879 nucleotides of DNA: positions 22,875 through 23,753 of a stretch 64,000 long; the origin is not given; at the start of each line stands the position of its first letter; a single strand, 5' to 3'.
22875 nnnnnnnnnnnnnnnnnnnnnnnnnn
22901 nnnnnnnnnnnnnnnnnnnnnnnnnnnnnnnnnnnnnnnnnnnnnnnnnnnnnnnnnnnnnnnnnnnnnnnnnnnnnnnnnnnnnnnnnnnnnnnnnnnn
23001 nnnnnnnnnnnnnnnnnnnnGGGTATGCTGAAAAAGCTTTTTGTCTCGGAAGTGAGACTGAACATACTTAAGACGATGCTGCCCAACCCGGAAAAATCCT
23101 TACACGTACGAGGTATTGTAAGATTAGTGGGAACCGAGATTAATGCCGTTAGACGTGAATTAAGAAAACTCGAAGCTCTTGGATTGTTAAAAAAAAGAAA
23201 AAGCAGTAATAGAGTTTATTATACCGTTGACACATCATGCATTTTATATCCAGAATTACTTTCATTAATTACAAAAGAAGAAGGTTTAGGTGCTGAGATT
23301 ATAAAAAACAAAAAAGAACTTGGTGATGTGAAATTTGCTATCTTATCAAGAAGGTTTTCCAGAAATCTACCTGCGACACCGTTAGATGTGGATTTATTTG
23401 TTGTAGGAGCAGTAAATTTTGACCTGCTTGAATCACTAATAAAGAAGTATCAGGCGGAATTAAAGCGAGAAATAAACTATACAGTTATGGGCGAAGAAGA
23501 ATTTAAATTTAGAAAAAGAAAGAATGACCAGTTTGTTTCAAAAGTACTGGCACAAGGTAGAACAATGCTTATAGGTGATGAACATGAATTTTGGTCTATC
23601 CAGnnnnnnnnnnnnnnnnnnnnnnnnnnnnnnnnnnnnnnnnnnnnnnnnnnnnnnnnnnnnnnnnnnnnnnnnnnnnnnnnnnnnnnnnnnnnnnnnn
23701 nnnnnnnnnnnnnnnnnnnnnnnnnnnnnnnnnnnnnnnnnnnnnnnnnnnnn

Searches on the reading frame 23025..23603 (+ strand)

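Call 33: search_protein_families(library=pfam, proteins=[window:23025-23603:+], max_evalue=0.001)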
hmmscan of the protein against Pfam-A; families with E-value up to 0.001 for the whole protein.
window:23025-23603:+ (193 aa): 1 family
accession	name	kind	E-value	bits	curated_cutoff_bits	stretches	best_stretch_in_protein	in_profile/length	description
PF25212.1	HVO_A0114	-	0.00027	21.1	27.6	1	8-67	21-80/84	HVO_A0114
